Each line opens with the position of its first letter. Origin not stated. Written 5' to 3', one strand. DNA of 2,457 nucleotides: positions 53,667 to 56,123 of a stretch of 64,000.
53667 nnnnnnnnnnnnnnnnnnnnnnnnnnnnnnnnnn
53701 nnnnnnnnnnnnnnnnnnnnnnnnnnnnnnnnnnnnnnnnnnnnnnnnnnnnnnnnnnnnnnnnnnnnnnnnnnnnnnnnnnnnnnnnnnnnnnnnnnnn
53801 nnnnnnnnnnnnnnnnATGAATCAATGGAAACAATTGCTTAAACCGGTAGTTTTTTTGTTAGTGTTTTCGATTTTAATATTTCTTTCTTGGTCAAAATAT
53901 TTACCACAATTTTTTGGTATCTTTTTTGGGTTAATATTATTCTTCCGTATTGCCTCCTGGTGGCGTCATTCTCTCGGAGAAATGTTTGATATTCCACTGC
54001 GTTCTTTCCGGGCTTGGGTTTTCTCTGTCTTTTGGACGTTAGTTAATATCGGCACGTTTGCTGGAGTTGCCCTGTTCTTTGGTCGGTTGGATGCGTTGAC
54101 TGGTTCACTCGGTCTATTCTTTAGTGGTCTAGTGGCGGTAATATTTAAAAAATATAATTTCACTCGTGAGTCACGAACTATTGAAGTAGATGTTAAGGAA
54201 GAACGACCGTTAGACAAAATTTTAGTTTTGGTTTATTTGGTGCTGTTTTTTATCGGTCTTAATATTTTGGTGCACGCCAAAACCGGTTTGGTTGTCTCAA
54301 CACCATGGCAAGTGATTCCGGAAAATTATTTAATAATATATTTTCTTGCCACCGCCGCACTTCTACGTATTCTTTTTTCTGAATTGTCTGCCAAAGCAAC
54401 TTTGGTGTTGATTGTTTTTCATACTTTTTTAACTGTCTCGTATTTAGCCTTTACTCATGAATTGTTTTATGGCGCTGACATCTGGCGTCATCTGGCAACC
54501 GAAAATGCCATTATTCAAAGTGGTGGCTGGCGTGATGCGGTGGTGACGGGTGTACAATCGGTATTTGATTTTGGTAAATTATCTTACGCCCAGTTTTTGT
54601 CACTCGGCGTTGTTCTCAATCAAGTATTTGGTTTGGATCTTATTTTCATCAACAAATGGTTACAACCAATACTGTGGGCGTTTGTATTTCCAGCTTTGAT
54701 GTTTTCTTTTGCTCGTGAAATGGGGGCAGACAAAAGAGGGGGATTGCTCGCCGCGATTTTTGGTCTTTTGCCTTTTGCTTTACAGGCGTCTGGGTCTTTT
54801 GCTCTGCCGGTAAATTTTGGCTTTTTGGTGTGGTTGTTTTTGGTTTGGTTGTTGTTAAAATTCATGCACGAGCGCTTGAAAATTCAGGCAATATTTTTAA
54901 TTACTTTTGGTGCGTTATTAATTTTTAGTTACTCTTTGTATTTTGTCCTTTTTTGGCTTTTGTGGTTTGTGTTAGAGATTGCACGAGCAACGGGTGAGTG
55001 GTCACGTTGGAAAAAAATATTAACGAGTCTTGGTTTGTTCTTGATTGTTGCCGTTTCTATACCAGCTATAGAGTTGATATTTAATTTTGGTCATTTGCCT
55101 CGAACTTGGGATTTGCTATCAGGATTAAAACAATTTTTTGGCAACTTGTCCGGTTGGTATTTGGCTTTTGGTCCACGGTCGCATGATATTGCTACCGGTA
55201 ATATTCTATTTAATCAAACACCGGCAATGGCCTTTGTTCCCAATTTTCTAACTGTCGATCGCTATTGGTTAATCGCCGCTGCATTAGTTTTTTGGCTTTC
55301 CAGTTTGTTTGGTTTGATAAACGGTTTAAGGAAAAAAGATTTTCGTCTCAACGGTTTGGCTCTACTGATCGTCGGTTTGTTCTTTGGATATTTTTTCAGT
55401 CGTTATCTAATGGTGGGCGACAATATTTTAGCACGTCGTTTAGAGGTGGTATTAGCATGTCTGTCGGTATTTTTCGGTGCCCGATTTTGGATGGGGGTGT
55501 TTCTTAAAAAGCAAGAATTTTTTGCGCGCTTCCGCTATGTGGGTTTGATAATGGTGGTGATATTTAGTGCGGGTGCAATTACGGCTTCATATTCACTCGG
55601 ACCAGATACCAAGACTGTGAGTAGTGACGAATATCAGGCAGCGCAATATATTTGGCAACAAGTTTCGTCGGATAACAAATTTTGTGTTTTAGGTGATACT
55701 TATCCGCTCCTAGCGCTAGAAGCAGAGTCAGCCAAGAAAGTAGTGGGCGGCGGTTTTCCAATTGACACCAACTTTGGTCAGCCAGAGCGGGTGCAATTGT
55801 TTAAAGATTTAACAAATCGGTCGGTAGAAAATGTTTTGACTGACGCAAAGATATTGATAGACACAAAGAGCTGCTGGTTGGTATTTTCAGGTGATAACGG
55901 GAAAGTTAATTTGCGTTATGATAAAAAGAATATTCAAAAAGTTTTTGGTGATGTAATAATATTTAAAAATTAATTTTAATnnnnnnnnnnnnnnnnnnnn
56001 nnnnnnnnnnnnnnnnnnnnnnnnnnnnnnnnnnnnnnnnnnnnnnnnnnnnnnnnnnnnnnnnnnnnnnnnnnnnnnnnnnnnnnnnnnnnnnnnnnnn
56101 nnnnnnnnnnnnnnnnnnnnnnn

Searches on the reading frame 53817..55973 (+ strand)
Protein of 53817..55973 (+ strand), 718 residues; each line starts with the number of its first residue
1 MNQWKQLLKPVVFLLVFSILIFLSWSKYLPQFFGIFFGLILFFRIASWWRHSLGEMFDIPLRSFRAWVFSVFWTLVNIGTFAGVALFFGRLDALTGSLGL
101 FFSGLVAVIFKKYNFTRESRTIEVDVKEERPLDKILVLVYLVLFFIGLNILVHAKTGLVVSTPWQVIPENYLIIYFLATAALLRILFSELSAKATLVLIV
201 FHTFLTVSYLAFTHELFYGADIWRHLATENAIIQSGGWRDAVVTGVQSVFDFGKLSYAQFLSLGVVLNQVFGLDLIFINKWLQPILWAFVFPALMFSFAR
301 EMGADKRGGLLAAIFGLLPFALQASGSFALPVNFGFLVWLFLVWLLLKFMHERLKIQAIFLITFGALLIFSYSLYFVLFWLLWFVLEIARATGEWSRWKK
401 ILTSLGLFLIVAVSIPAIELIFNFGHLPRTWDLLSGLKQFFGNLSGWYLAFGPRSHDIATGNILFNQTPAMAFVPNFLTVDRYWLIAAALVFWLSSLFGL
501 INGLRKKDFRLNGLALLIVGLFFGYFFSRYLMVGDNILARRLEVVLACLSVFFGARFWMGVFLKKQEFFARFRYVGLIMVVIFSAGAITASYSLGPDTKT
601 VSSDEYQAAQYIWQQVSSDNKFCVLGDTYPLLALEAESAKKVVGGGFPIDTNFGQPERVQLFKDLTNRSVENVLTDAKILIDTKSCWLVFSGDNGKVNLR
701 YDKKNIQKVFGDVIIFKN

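Call 4: search_protein_families(library=pfam, proteins=[window:53817-55973:+], max_evalue=0.01)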
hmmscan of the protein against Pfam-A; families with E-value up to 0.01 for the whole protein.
window:53817-55973:+ (718 aa): 0 families

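Call 5: search_protein_families(library=ncbifam, proteins=[window:53817-55973:+], max_evalue=0.01)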
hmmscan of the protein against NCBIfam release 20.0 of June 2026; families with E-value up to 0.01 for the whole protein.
window:53817-55973:+ (718 aa): 0 families

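Call 81: search_solved_structures(query=A2, max_evalue=10)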
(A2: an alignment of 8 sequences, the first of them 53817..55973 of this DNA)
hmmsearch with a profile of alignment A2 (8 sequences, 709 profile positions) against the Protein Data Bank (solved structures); distinct sequences matched with E-value up to 10: 0.

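Call 82: search_protein_families(library=pfam, alignment_id=A2, max_evalue=1)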
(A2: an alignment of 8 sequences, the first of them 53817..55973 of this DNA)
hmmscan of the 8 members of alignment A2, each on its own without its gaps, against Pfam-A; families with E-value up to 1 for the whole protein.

A. member 1, window:53817-55973:+ (718 aa): 0 families

B. families by the number of members that match (of 8 scanned): 2 families
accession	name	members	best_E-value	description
PF08552.16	Kei1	1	0.0014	Inositolphosphorylceramide synthase subunit Kei1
PF18936.5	DUF5684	1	0.037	Family of unknown function (DUF5684)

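Call 83: find_homologous_proteins(query=window:53817-55973:+, max_evalue=1e-20)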
Query window:53817-55973:+ (718 aa): 38 proteins with E <= 1e-20 among 8000 candidates.
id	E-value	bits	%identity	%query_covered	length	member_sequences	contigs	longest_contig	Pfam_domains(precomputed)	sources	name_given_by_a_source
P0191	0.0e+0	1531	95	100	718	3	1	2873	-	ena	-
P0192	0.0e+0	1308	81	100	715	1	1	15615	-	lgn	-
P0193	0.0e+0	1250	77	100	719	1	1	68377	-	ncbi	-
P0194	0.0e+0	1121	70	100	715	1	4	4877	-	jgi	-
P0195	1.1e-288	978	62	100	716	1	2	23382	-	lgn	-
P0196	3.9e-279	946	60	100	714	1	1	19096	-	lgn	-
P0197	3.6e-187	642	72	55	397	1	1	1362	-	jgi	jgi:hypothetical protein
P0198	1.7e-128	448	38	91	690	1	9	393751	-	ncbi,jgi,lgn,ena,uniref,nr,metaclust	ncbi:MAG: hypothetical protein A2534_04000 [Candidatus Magasanikbacteria bacterium RIFOXYD2_FULL_39_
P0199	4.6e-128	447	39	91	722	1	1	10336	-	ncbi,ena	-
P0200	6.8e-128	446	40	92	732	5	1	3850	-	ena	-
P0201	8.9e-125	436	40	92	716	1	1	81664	-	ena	-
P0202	3.1e-123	431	37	100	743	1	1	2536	-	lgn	-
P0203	1.3e-120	422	38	91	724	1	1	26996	-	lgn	-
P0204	9.5e-120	420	38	91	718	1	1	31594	-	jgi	jgi:hypothetical protein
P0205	1.3e-119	419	38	91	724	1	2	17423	-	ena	-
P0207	9.6e-119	416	37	99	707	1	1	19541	-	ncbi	-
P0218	8.8e-110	387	35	100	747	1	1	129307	-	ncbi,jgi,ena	ncbi:MAG: hypothetical protein WCX97_01765 [Candidatus Magasanikbacteria bacterium]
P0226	1.9e-94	336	37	80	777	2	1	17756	-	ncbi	-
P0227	4.1e-93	331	36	81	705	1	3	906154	-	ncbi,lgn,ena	-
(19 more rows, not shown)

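Call 100: predict_structure(alignment_id=A3)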
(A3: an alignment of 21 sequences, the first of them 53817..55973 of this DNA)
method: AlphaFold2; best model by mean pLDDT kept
length: 718 residues; sequences in the alignment: 21
mean_pLDDT: 85.0   pTM: 0.89
mean pLDDT of the five models: 85.0, 84.2, 83.1, 82.2, 81.3
residues with pLDDT >= 90: 371; 70-90: 251; 50-70: 59; < 50: 37
segments of 3 or more residues with pLDDT < 50: 119-130, 245-249, 450-467
pLDDT, mean of each block of 10 residues (from residue 1): 77 96 94 94 96 90 91 96 90 93 95 67 40 81 96 87 81 93 86 92 93 86 90 85 54 82 94 93 95 94 86 89 83 93 96 92 95 94 96 88 94 93 84 82 65 40 47 66 75 92 89 95 92 82 91 88 65 73 86 71 92 91 90 93 86 81 88 93 91 62 82 89
secondary structure, 60 per line:
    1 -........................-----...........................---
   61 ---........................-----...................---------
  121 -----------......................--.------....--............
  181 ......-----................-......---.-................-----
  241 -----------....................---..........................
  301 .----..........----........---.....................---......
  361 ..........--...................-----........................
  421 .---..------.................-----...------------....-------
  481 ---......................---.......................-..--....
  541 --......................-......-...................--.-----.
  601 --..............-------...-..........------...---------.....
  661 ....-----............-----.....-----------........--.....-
elements in order (helices of 4 or more, strands of 3 or more residues): H2-25 H31-57 H64-87 H93-111 H132-153 H163-166 H169-186 H192-207 H209-213 H220-235 H252-271 H275-301 H306-315 H320-327 H331-351 H355-370 H373-391 H397-421 H433-449 H484-505 H509-531 H537-540 H543-564 H566-571 H573-591 H603-616 E624-626 H628-637 H656-664 H670-681 E687-691 E706-710 E713-717

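Call 104: fold_search(model_id=the predicted structure, library=pdb)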
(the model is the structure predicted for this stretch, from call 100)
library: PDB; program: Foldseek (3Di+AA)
matches with E <= 10: 273; with E <= 0.001: 13
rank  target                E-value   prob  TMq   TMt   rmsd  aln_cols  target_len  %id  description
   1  6s7o_A                2.3e-06  1.00  0.42  0.45  13.1       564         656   13  Cryo-EM structure of human oligosaccharyltransferase complex OST-A (released 2019-12-18)
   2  8b6l_I                3.3e-06  1.00  0.41  0.43  12.8       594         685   13  Subtomogram average of the human Sec61-TRAP-OSTA-translocon (released 2022-12-07)
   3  6gxc_A                4.3e-06  1.00  0.40  0.40  12.2       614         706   12  Bacterial oligosaccharyltransferase PglB in complex with an inhibitory peptide and a reactive lipid-linked oligosaccha (released 2018-11-14)
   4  8agc_A                7.5e-06  1.00  0.41  0.42   8.7       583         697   12  Structure of yeast oligosaccharylransferase complex with lipid-linked oligosaccharide and non-acceptor peptide bound (released 2022-12-07)
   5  6s7t_A                1.6e-05  1.00  0.40  0.41  12.5       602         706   13  Cryo-EM structure of human oligosaccharyltransferase complex OST-B (released 2019-12-18)
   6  7e9s_A                1.8e-05  1.00  0.41  0.35  13.8       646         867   13  Archaeal oligosaccharyltransferase AglB from Archaeoglobus fulgidus in complex with an inhibitory peptide and a dolich (released 2021-09-08)
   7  8age_A                1.9e-05  1.00  0.39  0.43  11.1       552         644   13  Structure of yeast oligosaccharylransferase complex with acceptor peptide bound (released 2022-12-07)
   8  8if8_B                4.5e-05  1.00  0.40  0.45  12.1       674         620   13  Arabinosyltransferase AftA (released 2023-05-31)
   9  3waj                  4.9e-05  1.00  0.38  0.35  14.0       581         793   13  Crystal structure of the Archaeoglobus fulgidus oligosaccharyltransferase (O29867_ARCFU) complex with Zn and sulfate (released 2013-10-30)
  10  8agb_A                5.4e-05  1.00  0.41  0.45  12.4       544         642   14  Structure of yeast oligosaccharylransferase complex with lipid-linked oligosaccharide bound (released 2022-12-07)
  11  5ogl_A                7.6e-05  1.00  0.39  0.40  12.8       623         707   12  Structure of bacterial oligosaccharyltransferase PglB in complex with an acceptor peptide and an lipid-linked oligosac (released 2017-10-25)
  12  3wak                  7.9e-05  1.00  0.42  0.36  10.7       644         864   13  Crystal structure of the Archaeoglobus fulgidus oligosaccharyltransferase (O29867_ARCFU) in the apo form (released 2013-10-30)
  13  8if8_C                8.6e-05  1.00  0.42  0.48  10.5       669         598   12  Arabinosyltransferase AftA (released 2023-05-31)
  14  5f15                  1.1e-03  1.00  0.37  0.47  12.3       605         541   12  Crystal Structure of ArnT from Cupriavidus metallidurans bound to Undecaprenyl phosphate (released 2016-02-17)
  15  5ezm                  1.5e-03  1.00  0.37  0.47  12.1       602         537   12  Crystal Structure of ArnT from Cupriavidus metallidurans in the apo state (released 2016-02-17)
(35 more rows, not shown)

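Call 110: list_cluster_members(proteins=[P0193, P0207, P0226, P0227, P0199, P0167, P0198, P0218])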
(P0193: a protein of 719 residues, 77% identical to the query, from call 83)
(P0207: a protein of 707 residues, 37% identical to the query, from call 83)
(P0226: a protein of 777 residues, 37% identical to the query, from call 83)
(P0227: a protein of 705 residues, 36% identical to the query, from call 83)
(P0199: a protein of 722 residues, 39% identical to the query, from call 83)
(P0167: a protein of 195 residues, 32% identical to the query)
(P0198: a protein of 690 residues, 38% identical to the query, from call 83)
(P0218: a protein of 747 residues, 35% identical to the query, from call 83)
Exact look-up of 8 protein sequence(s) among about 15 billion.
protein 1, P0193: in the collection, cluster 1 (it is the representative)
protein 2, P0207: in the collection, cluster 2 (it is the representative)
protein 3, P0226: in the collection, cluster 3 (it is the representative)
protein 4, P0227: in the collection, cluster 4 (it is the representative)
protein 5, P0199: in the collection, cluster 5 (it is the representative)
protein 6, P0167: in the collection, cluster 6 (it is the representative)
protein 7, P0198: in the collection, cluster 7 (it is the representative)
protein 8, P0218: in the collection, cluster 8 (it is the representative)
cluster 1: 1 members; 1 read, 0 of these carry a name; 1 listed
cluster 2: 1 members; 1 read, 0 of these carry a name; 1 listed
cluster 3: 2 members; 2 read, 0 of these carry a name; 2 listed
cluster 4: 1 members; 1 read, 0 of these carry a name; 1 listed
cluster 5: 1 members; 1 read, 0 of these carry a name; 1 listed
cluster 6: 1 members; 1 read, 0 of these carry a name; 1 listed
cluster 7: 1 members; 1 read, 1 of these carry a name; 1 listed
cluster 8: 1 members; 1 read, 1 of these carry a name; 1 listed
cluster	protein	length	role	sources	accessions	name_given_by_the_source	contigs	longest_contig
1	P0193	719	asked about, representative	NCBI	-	-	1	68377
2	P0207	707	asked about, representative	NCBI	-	-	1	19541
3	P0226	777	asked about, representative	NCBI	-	-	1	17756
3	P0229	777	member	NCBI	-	-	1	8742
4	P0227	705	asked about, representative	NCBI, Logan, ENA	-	-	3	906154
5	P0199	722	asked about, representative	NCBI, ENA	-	-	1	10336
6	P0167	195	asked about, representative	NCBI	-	-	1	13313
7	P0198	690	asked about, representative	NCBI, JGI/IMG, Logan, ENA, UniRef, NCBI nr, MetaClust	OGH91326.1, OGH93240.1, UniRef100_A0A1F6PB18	MAG: hypothetical protein A2534_04000 [Candidatus Magasanikbacteria bacterium ... | Glycosyltransferase RgtA/B/C/D-like domain-containing protein n=1 Tax=Candidatus ... | \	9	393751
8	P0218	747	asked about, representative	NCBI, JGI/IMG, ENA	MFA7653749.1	MAG: hypothetical protein WCX97_01765 [Candidatus Magasanikbacteria bacterium]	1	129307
